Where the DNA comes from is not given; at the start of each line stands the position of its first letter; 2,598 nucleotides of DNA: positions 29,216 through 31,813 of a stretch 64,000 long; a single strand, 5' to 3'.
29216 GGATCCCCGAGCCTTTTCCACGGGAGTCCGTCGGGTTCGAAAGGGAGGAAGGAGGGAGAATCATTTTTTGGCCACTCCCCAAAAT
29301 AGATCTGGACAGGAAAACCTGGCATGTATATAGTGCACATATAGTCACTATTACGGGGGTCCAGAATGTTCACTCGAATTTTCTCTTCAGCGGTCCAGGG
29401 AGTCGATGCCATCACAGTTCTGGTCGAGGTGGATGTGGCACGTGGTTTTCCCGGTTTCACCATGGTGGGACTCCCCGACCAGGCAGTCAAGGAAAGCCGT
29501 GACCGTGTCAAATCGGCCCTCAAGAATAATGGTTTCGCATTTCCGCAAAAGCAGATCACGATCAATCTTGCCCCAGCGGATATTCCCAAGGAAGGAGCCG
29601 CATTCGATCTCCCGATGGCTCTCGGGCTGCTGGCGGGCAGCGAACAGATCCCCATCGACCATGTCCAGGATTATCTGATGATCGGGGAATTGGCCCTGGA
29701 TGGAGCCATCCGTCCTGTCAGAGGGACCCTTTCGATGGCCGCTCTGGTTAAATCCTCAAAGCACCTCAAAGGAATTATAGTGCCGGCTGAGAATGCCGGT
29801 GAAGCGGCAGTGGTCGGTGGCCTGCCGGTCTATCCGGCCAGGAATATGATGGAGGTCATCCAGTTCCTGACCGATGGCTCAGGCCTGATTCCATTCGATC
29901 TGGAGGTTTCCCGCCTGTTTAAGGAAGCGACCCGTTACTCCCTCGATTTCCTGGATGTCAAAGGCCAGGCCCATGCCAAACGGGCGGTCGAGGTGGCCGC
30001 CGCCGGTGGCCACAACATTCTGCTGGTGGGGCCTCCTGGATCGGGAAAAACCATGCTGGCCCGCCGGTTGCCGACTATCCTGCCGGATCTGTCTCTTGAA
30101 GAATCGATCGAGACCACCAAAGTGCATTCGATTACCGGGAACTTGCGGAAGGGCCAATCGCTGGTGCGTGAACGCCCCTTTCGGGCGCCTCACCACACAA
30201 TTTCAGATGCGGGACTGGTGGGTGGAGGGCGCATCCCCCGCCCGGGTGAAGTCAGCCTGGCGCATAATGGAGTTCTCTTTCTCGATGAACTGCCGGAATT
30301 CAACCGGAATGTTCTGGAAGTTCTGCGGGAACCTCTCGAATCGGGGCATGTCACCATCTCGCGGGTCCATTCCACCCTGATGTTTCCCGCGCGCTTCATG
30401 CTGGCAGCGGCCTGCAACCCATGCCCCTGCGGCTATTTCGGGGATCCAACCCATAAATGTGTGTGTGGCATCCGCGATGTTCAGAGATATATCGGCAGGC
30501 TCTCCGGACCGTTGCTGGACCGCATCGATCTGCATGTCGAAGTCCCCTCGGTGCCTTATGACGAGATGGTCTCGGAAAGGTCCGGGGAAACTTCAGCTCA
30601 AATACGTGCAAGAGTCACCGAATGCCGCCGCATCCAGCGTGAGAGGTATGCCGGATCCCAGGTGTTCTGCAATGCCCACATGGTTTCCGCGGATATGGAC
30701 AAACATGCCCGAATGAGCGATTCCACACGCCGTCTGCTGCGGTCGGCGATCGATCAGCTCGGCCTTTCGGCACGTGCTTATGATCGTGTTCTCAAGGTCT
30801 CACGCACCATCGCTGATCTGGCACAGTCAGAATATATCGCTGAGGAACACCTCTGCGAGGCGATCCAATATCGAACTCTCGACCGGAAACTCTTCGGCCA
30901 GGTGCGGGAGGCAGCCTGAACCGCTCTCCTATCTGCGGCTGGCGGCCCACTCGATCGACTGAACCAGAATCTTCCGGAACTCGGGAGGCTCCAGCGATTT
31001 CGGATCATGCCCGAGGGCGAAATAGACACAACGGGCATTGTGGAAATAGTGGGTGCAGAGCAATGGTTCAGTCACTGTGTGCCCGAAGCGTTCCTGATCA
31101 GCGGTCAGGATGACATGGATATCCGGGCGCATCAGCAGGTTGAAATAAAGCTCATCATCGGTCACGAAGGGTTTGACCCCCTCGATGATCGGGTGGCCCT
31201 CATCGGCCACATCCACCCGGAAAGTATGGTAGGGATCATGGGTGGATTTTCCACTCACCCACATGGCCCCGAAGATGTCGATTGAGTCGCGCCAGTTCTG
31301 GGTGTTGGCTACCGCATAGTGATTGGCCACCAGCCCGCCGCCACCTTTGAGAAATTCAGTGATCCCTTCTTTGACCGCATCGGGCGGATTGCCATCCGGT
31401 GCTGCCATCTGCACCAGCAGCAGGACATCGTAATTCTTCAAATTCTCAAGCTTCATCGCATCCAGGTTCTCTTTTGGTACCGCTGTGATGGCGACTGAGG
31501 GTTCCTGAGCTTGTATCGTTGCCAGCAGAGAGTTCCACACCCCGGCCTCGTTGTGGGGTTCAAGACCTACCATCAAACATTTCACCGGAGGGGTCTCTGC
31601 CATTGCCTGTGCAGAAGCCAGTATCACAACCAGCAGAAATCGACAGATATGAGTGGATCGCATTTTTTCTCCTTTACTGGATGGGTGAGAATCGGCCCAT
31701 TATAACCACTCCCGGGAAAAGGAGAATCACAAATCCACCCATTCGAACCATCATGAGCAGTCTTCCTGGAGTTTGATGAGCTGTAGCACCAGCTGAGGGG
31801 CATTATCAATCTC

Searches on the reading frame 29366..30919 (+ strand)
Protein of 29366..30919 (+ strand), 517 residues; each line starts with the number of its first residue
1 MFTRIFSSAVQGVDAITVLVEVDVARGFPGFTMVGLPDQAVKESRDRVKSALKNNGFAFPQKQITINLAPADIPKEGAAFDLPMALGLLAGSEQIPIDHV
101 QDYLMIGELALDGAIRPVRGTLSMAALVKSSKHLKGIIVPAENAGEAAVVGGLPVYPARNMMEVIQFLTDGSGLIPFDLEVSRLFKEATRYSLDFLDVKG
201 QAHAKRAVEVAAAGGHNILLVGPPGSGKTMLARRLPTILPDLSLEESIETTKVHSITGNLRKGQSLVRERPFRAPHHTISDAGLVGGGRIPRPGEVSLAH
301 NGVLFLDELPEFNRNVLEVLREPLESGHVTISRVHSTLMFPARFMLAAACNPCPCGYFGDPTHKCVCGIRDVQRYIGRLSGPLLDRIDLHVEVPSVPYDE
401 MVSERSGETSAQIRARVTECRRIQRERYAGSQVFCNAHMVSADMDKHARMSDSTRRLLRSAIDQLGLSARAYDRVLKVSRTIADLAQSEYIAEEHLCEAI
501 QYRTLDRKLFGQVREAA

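Call 85: search_protein_families(library=pfam, proteins=[window:29366-30919:+], max_evalue=0.00001)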
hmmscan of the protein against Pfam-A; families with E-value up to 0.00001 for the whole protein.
window:29366-30919:+ (517 aa): 7 families
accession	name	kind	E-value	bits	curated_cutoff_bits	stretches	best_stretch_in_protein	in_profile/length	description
PF01078.27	Mg_chelatase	-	5.3e-97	323.6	20.3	1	194-400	1-206/207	Magnesium chelatase, subunit ChlI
PF13541.12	ChlI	-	2.5e-47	160.2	27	1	20-143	1-121/121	Subunit ChlI of Mg-chelatase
PF13335.12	Mg_chelatase_C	-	1.5e-31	109.2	26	1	407-503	1-94/94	Magnesium chelatase, subunit ChlI C-terminal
PF07728.20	AAA_5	-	2.7e-09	37.6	22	1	217-354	1-125/139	AAA domain (dynein-related subfamily)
PF00493.29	MCM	-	3e-09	36.8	23.3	1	293-357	114-178/224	MCM P-loop domain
PF05362.19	Lon_C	-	7.1e-06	26.2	21.1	0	20-147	45-176/205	Lon protease (S16) C-terminal proteolytic domain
PF00158.32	Sigma54_activat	-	8e-06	26.1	20.2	0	289-343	82-134/168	Sigma-54 interaction domain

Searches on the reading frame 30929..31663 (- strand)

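Call 85: search_protein_families(library=pfam, proteins=[window:30929-31663:-], max_evalue=0.00001)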
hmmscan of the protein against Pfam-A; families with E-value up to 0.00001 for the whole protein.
window:30929-31663:- (244 aa): 1 family
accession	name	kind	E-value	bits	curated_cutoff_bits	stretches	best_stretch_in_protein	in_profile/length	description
PF06283.17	ThuA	-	5.2e-28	99.2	33.4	1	59-240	34-209/209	Trehalose utilisation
